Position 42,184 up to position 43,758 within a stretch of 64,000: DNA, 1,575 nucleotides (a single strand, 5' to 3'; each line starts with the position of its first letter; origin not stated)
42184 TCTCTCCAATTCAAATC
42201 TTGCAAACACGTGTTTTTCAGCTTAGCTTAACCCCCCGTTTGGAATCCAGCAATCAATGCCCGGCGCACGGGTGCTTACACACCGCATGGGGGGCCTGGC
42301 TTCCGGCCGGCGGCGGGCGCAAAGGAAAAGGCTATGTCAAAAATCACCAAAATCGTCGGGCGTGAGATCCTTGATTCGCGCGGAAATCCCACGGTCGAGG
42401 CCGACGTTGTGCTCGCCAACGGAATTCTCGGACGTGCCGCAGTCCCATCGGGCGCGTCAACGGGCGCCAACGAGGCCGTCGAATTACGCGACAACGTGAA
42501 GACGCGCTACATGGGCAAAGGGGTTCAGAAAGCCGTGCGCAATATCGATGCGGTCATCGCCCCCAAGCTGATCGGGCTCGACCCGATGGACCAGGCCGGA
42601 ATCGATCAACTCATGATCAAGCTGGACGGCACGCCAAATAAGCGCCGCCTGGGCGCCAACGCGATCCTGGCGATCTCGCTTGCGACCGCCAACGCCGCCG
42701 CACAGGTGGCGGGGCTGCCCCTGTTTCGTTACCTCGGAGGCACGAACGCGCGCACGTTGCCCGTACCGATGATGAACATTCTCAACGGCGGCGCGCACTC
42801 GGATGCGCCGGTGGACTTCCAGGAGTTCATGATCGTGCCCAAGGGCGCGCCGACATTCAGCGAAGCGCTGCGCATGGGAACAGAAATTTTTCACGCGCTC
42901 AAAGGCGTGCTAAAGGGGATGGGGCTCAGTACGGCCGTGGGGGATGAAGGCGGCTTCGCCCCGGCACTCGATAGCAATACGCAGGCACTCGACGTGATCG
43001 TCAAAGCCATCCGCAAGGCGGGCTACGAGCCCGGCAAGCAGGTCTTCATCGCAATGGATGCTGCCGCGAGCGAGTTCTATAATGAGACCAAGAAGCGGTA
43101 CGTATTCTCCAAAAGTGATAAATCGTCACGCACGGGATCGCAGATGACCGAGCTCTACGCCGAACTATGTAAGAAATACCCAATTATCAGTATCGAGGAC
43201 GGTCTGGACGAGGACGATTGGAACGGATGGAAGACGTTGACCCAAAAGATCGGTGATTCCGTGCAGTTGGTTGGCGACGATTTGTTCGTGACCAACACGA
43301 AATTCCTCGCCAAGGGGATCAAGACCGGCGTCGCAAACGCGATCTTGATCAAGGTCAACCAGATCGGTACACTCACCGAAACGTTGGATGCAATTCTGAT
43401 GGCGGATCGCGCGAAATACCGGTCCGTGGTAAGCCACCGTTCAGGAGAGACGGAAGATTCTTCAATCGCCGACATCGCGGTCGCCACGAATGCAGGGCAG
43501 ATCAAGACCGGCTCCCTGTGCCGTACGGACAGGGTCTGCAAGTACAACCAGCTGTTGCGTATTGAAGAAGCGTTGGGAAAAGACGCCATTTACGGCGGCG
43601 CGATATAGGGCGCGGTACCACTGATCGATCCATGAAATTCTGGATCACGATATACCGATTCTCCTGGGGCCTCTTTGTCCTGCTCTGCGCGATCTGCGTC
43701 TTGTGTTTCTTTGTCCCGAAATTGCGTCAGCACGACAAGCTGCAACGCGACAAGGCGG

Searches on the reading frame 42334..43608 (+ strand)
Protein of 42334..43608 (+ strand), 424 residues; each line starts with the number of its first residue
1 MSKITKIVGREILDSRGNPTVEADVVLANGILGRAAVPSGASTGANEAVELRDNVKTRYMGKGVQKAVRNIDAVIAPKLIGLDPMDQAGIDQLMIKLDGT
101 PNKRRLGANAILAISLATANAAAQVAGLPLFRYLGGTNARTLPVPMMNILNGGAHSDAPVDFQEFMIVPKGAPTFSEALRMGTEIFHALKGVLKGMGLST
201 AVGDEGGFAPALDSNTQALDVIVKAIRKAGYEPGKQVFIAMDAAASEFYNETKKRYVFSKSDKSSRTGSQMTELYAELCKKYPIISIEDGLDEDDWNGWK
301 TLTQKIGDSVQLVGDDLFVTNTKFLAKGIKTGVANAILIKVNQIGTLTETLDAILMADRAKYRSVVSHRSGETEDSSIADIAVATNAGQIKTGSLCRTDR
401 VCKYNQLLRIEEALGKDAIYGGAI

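Call 34: search_protein_families(library=pfam, proteins=[window:42334-43608:+], max_evalue=0.0001)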
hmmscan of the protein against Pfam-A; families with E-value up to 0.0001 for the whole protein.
window:42334-43608:+ (424 aa): 2 families
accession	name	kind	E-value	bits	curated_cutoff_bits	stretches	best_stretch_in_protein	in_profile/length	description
PF00113.28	Enolase_C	-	1e-132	442.4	21.5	1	141-423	3-290/296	Enolase, C-terminal TIM barrel domain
PF03952.21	Enolase_N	-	6.3e-59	198.3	35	1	4-134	1-131/131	Enolase, N-terminal domain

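Call 80: find_homologous_proteins(query=window:42334-43608:+, max_evalue=1e-50)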
Query window:42334-43608:+ (424 aa): 8000 proteins with E <= 1e-50 among 8000 candidates; the best 120 are listed.
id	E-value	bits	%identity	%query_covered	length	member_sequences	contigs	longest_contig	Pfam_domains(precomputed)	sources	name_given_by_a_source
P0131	1.8e-273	924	100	100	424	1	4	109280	PF03952.22,PF00113.29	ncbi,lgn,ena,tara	tara:strand:- start:2906 stop:4180 length:1275 start_codon:yes stop_codon:yes gene_type:complete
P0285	9.6e-273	922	100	100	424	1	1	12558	PF03952.22,PF00113.29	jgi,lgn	jgi:enolase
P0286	4.7e-265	896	97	100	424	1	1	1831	PF03952.22,PF00113.29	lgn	-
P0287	9.4e-252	853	91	100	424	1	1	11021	PF03952.22,PF00113.29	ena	-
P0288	2.8e-217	739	80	100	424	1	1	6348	PF03952.22,PF00113.29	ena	-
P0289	1.2e-213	727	77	100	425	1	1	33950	PF03952.22,PF00113.29,PF07476.18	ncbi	-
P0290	1.8e-213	727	77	100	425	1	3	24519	PF03952.22,PF00113.29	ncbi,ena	-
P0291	1.7e-212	723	77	100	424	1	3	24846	PF03952.22,PF00113.29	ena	-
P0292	1.8e-212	723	77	100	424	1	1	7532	PF03952.22,PF00113.29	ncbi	-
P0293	2.0e-212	723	78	99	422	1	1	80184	PF03952.22,PF00113.29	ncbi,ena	-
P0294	5.7e-212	722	76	100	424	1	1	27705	PF03952.22,PF00113.29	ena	-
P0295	6.2e-212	722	76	100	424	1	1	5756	PF03952.22,PF00113.29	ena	-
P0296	1.6e-211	720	76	100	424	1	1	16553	PF03952.22,PF00113.29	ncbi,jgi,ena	-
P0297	4.0e-211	719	76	100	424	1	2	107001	PF03952.22,PF00113.29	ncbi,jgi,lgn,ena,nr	ncbi:MAG: phosphopyruvate hydratase [Verrucomicrobia bacterium]|nr:phosphopyruvate hydratase [Verruc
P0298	4.1e-211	719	76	100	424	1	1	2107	PF03952.22,PF00113.29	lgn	-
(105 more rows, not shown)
